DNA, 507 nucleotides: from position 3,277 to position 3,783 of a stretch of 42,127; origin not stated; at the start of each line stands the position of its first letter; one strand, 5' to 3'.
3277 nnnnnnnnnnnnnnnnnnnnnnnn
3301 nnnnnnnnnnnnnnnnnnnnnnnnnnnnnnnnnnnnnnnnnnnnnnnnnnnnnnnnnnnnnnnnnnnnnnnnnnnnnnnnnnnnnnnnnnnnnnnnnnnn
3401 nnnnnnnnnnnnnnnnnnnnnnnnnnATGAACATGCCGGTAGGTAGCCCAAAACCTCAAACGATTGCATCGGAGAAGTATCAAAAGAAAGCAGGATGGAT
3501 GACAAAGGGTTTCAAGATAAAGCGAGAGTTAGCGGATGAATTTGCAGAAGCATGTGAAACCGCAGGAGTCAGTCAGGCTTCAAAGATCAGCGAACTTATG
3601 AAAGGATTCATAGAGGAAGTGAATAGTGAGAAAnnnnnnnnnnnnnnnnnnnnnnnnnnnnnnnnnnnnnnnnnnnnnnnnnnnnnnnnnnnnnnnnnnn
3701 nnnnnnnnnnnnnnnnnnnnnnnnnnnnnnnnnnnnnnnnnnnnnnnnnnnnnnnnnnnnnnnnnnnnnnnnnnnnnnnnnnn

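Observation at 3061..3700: Strongly promoted cluster of two tiny single-TM peptides plus an RHH protein, with an 18-bp perfect palindrome filling the promoter spacer, lying between two tRNA sequences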

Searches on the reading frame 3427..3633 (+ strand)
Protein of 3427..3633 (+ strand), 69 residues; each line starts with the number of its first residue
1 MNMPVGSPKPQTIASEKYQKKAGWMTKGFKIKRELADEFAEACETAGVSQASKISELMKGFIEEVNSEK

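Call 7: search_protein_families(library=pfam, proteins=[window:3427-3633:+], max_evalue=1)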
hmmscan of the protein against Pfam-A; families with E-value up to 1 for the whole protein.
seq(69 aa): 1 family
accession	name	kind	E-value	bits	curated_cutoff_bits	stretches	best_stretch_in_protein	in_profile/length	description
PF10723.15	RepB-RCR_reg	-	0.042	14.2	21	1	30-59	45-74/81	Replication regulatory protein RepB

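Call 8: search_protein_families(library=phrogs, proteins=[window:3427-3633:+], max_evalue=1)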
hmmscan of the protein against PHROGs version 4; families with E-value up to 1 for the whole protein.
seq(69 aa): 3 families
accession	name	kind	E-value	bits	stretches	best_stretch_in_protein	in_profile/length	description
phrog_3887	-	transcription regulation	0.029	15.1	1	17-61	11-55/61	transcriptional regulator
phrog_7325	-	transcription regulation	0.076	14.1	1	26-66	58-98/151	CopG-like transcriptional repressor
phrog_582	-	transcription regulation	0.14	13.5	1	26-67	59-100/105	Arc-like repressor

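Call 17: find_homologous_proteins(query=window:3427-3633:+)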
Query seq(69 aa) (69 aa): 433 proteins with E <= 0.001 among 433 candidates; the best 120 are listed.
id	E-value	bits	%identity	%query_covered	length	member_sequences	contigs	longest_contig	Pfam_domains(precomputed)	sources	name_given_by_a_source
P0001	1.5e-34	134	97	97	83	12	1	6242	-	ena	-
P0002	1.4e-32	128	94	97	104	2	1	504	-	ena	-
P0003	2.0e-31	124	90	97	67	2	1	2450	-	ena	-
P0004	3.2e-30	120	93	81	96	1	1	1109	PF10723.16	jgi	-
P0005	3.5e-29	117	84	97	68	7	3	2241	-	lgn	-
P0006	5.7e-29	116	84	97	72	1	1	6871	-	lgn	-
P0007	7.7e-29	116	82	97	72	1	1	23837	-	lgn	-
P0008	2.8e-28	114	81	97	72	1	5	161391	-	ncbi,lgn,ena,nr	ncbi:MAG: chemotaxis protein [Clostridiales bacterium]|nr:chemotaxis protein [Clostridiales bacteriu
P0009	5.7e-28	113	100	83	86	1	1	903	-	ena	-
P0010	7.7e-28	113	79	97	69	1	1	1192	-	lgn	-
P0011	1.1e-27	112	83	94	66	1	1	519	-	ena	-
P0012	2.5e-27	111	83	93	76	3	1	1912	-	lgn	-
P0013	5.3e-27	110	82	97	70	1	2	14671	-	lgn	-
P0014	6.5e-27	110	82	96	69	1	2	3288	-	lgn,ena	-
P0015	8.5e-27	110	82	94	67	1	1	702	-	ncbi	-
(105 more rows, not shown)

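Call 18: find_related_loci(query=window:3427-3633:+, collection=viral_contigs, flank=3000)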
Query seq(69 aa) (69 aa) in viral_contigs; peptide patterns used: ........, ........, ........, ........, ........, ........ (x = any residue, [..] = any of these).
68 stretches matched a pattern; 61 encode a relative of the query (tblastn E <= 1e-3); 61 distinct loci.
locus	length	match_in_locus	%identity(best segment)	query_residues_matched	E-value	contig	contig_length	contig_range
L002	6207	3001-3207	100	1-69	7e-43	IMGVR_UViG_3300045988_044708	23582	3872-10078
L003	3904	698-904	100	1-69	7e-43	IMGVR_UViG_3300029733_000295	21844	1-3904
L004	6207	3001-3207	100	1-69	7e-43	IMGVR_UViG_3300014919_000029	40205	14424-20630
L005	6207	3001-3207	100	1-69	7e-43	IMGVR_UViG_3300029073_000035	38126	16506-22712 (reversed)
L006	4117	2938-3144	100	1-69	7e-43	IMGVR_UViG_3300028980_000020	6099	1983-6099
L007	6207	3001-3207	100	1-69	7e-43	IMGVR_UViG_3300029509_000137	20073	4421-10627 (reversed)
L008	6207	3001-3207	100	1-69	7e-43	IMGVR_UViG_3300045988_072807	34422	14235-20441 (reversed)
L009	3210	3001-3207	100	1-69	7e-43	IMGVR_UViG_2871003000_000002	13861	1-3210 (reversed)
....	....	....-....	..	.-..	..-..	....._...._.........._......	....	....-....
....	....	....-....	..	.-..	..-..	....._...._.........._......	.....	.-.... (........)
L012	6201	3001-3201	100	3-69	3e-41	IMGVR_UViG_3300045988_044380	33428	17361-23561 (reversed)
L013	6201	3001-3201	100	3-69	3e-41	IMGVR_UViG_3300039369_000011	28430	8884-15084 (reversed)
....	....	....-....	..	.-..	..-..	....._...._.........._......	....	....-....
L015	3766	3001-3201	97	3-69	7e-40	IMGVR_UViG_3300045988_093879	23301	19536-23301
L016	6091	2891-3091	96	3-69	4e-39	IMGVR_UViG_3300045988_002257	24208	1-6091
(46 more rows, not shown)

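Call 30: find_related_loci(query=A1, collection=genome_contigs, flank=3000)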
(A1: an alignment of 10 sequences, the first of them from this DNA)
Query A1 (67 aa) in genome_contigs; peptide patterns used: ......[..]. (x = any residue, [..] = any of these).
107 stretches matched a pattern; 41 encode a relative of the query (tblastn E <= 1e-3); 41 distinct loci.
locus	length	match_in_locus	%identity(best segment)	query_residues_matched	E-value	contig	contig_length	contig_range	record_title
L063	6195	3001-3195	82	1-65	9e-33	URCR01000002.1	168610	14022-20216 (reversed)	uncultured Lachnospiraceae bacterium isolate UMGS873 genome assembly, contig: NODE_48_length_168610_cov_6.033835, whole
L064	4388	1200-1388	84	1-63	5e-32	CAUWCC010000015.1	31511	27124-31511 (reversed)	MAG: uncultured Bulleidia sp. isolate SRS17165154__bin49 genome assembly, contig: SRS17165154_NODE_493_length_31511_cov_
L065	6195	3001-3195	80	1-65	2e-31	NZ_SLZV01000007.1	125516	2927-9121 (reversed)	Faecalimonas umbilicata strain DSM 103426 Ga0244733_107, whole genome shotgun sequence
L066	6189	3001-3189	81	1-63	5e-30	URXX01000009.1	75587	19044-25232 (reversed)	uncultured Lachnospiraceae bacterium isolate UMGS1451 genome assembly, contig: NODE_117_length_75587_cov_406.456800, who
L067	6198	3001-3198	70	1-66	2e-29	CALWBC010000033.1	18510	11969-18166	MAG: uncultured Mediterraneibacter sp. isolate E0_RP0__bin151 genome assembly, contig: E0_RP0__k127_1489253, whole genom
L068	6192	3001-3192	70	1-64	4e-29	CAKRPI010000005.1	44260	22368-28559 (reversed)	MAG: uncultured Lachnospiraceae bacterium isolate REFINED_METABAT215_TOP10_CONTIGS_1500_ASSEMBLY_K77_MERGED__Hadza_MoBio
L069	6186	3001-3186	79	1-62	2e-29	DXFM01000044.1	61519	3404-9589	MAG TPA_asm: Candidatus Lachnoclostridium avicola isolate CHK190-19777 CHK190__C202171_L61519_SAMEA5754834, whole genome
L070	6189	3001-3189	75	1-63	5e-29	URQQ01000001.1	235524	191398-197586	uncultured Lachnospiraceae bacterium isolate UMGS1251 genome assembly, contig: NODE_29_length_235524_cov_6.755446, whole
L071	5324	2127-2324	74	1-66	1e-28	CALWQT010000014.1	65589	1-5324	MAG: uncultured Lachnospiraceae bacterium isolate BRZ_GA__bin76 genome assembly, contig: BRZ_GA__NODE_786_length_65589_c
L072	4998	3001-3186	77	1-62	1e-28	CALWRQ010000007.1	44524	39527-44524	MAG: uncultured Lachnospiraceae bacterium isolate BRZ_AV__bin2 genome assembly, contig: BRZ_AV__NODE_647_length_44524_co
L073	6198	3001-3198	68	1-66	3e-28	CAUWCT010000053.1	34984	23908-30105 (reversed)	MAG: uncultured Lachnospiraceae bacterium isolate SRS15956990__bin80 genome assembly, contig: SRS15956990_NODE_838_lengt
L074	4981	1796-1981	76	1-62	4e-28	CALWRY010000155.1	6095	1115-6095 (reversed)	MAG: uncultured Enterocloster sp. isolate BRZ_CR__bin7 genome assembly, contig: BRZ_CR__NODE_10429_length_6095_cov_4.926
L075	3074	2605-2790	76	1-62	7e-28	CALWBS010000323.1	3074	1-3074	MAG: uncultured Enterocloster sp. isolate E0_LS__bin20 genome assembly, contig: E0_LS__k127_1996476, whole genome shotgu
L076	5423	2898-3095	65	1-66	9e-28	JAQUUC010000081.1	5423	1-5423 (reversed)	MAG: Hespellia sp. isolate STD2_134 NODE_65728_length_5423_cov_4.666163_Sandtown_D2, whole genome shotgun sequence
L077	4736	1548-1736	70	1-63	2e-27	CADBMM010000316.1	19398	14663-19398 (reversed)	MAG: uncultured Lachnospiraceae bacterium isolate RUG14107 genome assembly, contig: RUG14107_asm_316, whole genome shotg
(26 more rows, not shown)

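Call 31: find_related_loci(query=A1, collection=viral_contigs, flank=3000)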
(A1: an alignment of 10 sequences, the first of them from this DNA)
Query A1 (67 aa) in viral_contigs; peptide patterns used: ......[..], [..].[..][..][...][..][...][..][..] (x = any residue, [..] = any of these).
589 stretches matched a pattern; 299 encode a relative of the query (tblastn E <= 1e-3); the best 80 are kept; 80 distinct loci.
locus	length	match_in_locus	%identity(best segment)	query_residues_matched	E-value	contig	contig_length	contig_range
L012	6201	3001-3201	100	1-67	4e-41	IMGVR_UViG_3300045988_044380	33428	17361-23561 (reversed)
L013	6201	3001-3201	100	1-67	4e-41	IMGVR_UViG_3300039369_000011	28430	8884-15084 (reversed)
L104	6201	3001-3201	100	1-67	5e-41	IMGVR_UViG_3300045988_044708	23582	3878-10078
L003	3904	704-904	100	1-67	5e-41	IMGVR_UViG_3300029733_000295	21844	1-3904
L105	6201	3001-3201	100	1-67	5e-41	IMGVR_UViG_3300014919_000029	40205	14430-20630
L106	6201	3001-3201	100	1-67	5e-41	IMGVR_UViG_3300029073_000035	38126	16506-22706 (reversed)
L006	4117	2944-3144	100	1-67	5e-41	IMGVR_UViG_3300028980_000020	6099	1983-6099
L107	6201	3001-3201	100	1-67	5e-41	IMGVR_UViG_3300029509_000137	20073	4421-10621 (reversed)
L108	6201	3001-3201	100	1-67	5e-41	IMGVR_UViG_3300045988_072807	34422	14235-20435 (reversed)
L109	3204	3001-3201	100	1-67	5e-41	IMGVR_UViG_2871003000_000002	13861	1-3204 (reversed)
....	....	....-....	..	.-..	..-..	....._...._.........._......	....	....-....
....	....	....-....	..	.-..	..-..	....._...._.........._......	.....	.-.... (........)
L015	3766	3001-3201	97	1-67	9e-40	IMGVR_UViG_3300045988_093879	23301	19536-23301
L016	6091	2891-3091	96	1-67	5e-39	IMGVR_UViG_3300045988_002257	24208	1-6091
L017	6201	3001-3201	96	1-67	5e-39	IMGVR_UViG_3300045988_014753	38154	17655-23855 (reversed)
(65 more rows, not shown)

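Call 32: search_solved_structures(query=A1, max_evalue=10, show_alignments=3)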
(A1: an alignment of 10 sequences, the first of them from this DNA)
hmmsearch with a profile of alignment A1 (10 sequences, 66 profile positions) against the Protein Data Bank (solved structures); distinct sequences matched with E-value up to 10: 6.
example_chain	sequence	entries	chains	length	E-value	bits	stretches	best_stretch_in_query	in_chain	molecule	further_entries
3pnt_A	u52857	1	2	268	0.15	15.4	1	22-61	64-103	NAD+-glycohydrolase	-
7wvh_A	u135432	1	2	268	0.15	15.4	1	22-61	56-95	NAD+-glycohydrolase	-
1p94_A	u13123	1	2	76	0.34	14.3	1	35-64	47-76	plasmid partition protein ParG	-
4kt6_A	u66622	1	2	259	0.65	13.4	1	22-60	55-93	Nicotine adenine dinucleotide glycohydrolase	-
9k83_A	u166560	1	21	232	1.7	12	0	29-64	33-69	Fiber-n6-Zn1-HEHE-43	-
3eeg_A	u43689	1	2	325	1.9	11.9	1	27-61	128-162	2-isopropylmalate synthase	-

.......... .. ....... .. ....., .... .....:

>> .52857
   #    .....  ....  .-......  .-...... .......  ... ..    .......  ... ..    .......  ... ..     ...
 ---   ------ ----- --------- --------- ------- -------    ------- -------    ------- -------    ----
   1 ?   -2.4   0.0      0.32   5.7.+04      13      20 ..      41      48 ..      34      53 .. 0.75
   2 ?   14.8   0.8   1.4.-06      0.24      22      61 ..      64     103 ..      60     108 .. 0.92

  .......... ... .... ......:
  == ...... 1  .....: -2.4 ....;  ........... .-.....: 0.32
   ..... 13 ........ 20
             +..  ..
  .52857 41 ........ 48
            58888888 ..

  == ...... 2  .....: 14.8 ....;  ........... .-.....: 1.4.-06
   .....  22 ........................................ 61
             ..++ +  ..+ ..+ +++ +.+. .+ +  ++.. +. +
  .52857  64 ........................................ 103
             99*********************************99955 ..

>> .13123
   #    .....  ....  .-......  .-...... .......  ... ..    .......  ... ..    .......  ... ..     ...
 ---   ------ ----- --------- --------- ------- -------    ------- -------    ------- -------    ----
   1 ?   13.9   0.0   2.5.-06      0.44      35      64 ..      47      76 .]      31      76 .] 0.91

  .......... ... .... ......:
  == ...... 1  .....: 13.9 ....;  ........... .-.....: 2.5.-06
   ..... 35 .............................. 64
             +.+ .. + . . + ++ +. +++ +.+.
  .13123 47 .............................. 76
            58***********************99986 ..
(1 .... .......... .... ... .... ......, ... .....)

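Call 47: predict_structure(alignment_id=A3)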
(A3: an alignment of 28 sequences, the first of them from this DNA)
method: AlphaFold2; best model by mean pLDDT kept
length: 67 residues; sequences in the alignment: 28
mean_pLDDT: 78.1   pTM: 0.47
mean pLDDT of the five models: 78.1, 77.9, 69.5, 66.3, 64.1
residues with pLDDT >= 90: 18; 70-90: 25; 50-70: 23; < 50: 1
segments of 3 or more residues with pLDDT < 50: none
pLDDT, mean of each block of 10 residues (from residue 1): 59 63 72 88 89 92 85
secondary structure, 60 per line:
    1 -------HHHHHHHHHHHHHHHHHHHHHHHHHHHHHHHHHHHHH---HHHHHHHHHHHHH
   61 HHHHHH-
elements in order: H8-44 H48-66

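Call 51: fold_search(model_id=the predicted structure, library=pdb)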
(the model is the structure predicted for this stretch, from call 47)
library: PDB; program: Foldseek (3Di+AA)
matches with E <= 10: 32; with E <= 0.001: 0
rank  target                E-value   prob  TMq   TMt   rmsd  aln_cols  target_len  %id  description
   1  1p94_MODEL_1_A        2.9e+00  0.35  0.40  0.36   1.5        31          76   26  NMR Structure of ParG symmetric dimer (released 2004-01-13)
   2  1myl_E                3.2e+00  0.38  0.42  0.63   1.3        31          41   29  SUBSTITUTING HYDROPHOBIC RESIDUES FOR A BURIED SALT BRIDGE ENHANCES PROTEIN STABILITY BUT DOES NOT REDUCE CONFORMATION (released 1995-01-26)
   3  1bdv_C                3.2e+00  0.25  0.37  0.54   2.3        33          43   33  ARC FV10 COCRYSTAL (released 1999-01-06)
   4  1myl_A                3.4e+00  0.25  0.39  0.54   2.2        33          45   36  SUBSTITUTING HYDROPHOBIC RESIDUES FOR A BURIED SALT BRIDGE ENHANCES PROTEIN STABILITY BUT DOES NOT REDUCE CONFORMATION (released 1995-01-26)
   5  1baz_A                3.4e+00  0.20  0.36  0.47   2.5        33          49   33  ARC REPRESSOR MUTANT PHE10VAL (released 1998-06-17)
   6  1bdv_D                4.0e+00  0.21  0.37  0.47   2.4        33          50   33  ARC FV10 COCRYSTAL (released 1999-01-06)
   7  5gmu_B                4.3e+00  0.20  0.54  0.44   4.9        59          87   17  Crystal structure of chorismate mutase like domain of bifunctional DAHP synthase of Bacillus subtilis in complex with  (released 2017-07-26)
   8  1baz_D                4.6e+00  0.20  0.35  0.55   2.1        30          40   33  ARC REPRESSOR MUTANT PHE10VAL (released 1998-06-17)
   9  1ea4_H                4.6e+00  0.20  0.38  0.53   1.7        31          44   13  TRANSCRIPTIONAL REPRESSOR COPG/22bp dsDNA COMPLEX (released 2001-07-05)
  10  1myk_B                5.0e+00  0.16  0.37  0.52   2.3        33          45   33  CRYSTAL STRUCTURE, FOLDING, AND OPERATOR BINDING OF THE HYPERSTABLE ARC REPRESSOR MUTANT PL8 (released 1995-01-26)
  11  1bdv_B                5.4e+00  0.16  0.38  0.46   2.3        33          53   33  ARC FV10 COCRYSTAL (released 1999-01-06)
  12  1myk_A                5.4e+00  0.15  0.37  0.50   2.4        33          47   33  CRYSTAL STRUCTURE, FOLDING, AND OPERATOR BINDING OF THE HYPERSTABLE ARC REPRESSOR MUTANT PL8 (released 1995-01-26)
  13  1baz_B                5.8e+00  0.15  0.35  0.53   2.1        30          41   33  ARC REPRESSOR MUTANT PHE10VAL (released 1998-06-17)
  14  1par_A                5.8e+00  0.15  0.39  0.48   2.5        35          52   31  DNA RECOGNITION BY BETA-SHEETS IN THE ARC REPRESSOR-OPERATOR CRYSTAL STRUCTURE (released 1994-07-31)
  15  1b28_MODEL_1_A        6.8e+00  0.15  0.40  0.49   2.0        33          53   36  ARC REPRESSOR MYL MUTANT FROM SALMONELLA BACTERIOPHAGE P22 (released 1999-11-03)
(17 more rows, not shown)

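Call 55: search_protein_families(library=pfam, alignment_id=A3, max_evalue=0.1)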
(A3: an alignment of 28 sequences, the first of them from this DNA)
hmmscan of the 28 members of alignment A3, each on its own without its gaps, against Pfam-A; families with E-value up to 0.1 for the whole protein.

A. member 1, seq(67 aa): 1 family
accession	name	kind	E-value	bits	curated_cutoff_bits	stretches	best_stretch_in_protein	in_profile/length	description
PF10723.15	RepB-RCR_reg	-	0.041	14.3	21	1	28-57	45-74/81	Replication regulatory protein RepB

B. families by the number of members that match (of 28 scanned): 10 families
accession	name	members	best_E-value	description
PF03392.18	OS-D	7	0.011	Insect pheromone-binding family, A10/OS-D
PF20946.2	Ctf4_C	5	0.024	DNA polymerase alpha-binding protein Ctf4, C-terminal domain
PF10723.15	RepB-RCR_reg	5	0.036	Replication regulatory protein RepB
PF21433.2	M3K_C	4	0.074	Mevalonate-3-kinase, C-terminal domain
PF07878.17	RHH_5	3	0.022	CopG-like RHH_1 or ribbon-helix-helix domain, RHH_5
PF00349.27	Hexokinase_1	2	0.038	Hexokinase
PF17063.10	PSMalpha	2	0.047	Phenol-soluble modulin alpha peptide family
PF01402.27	RHH_1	1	0.0094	Ribbon-helix-helix protein, copG family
PF04221.18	RelB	1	0.034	RelB antitoxin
PF07026.16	DUF1317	1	0.05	Protein of unknown function (DUF1317)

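Call 56: search_dna_similar(query=window:3433-3633:+, collection=phages, mode=protein, max_rows=40, max_evalue=0.001)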
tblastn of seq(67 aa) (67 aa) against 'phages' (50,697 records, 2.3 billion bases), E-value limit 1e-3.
Records with a match: 3; places in all: 3; records where one place covers at least 80% of the query: 3.
Best place of each record, by identity: 90-95% 1; 60-80% 1; <60% 1.
By first word of the organism name: Ruminococcus 1; Bacteriophage 1; Clostridium 1.
By host as written in the record: [Ruminococcus] gnavus ATCC 29149 1; - 1; Enterocloster clostridioformis 1.
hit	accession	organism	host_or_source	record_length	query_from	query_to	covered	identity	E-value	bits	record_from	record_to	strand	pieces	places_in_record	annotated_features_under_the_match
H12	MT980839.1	Ruminococcus phage phiRgPS_6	[Ruminococcus] gnavus ATCC 29149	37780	1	67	100%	94.0%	7e-35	128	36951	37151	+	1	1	gp58: transcriptional regulator, Ribbon-helix-helix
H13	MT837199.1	Bacteriophage sp.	human fecal samples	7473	1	64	96%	60.9%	5e-22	92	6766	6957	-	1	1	record has no annotation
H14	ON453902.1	Clostridium phage Villandry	Enterocloster clostridioformis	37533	4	64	91%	39.3%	2e-9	56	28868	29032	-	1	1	hypothetical protein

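Call 68: search_protein_families(library=padloc, proteins=[window:3433-3633:+], max_evalue=0.1)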
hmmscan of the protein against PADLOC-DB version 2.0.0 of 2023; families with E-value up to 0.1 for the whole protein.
seq(67 aa): 0 families

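Call 69: search_protein_families(library=ncbifam, proteins=[window:3433-3633:+], max_evalue=1)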
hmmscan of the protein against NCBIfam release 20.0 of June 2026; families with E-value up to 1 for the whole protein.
seq(67 aa): 1 family
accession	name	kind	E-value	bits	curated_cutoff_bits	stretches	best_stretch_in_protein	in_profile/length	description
NF010256.0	PRK13702.1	subfamily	0.0098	15.9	87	1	29-60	48-79/85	replication regulatory protein RepA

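Call 87: get_annotated_region(hit=H14, flank=1500)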
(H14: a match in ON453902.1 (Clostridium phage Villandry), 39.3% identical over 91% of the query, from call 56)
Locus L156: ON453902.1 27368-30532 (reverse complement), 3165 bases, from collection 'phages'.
description: Clostridium phage Villandry, complete genome.
organism: Clostridium phage Villandry (NCBI taxid 2951974)
taxonomy: Viruses
host: Enterocloster clostridioformis; source: feces; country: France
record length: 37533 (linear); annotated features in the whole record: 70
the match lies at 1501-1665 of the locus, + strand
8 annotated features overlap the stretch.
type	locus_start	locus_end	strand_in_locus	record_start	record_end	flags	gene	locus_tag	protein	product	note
CDS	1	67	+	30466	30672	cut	-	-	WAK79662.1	hypothetical protein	rasttk_feature_creation_tool=/opt/patric-common/ runtime/bin/phanotate version 1.5.0; ...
CDS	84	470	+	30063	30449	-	-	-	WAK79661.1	transcriptional regulator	rasttk_feature_creation_tool=/opt/patric-common/ runtime/bin/phanotate version 1.5.0; HHpred against PHROGS v3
CDS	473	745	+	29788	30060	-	-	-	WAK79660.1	hypothetical protein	rasttk_feature_creation_tool=/opt/patric-common/ runtime/bin/phanotate version 1.5.0; ...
CDS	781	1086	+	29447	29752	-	-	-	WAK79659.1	hypothetical protein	rasttk_feature_creation_tool=/opt/patric-common/ runtime/bin/phanotate version 1.5.0; ...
CDS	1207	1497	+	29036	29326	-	-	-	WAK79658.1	hypothetical protein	rasttk_feature_creation_tool=/opt/patric-common/ runtime/bin/phanotate version 1.5.0; ...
CDS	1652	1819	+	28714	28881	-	-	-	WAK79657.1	hypothetical protein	rasttk_feature_creation_tool=/opt/patric-common/ runtime/bin/phanotate version 1.5.0; ...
CDS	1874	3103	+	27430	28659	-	-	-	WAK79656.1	phosphoadenosine phosphosulfate reductase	rasttk_feature_creation_tool=/opt/patric-common/ runtime/bin/phanotate version 1.5.0; HHpred against PHROGS v3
CDS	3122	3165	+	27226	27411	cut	-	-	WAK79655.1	hypothetical protein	rasttk_feature_creation_tool=/opt/patric-common/ runtime/bin/phanotate version 1.5.0; ...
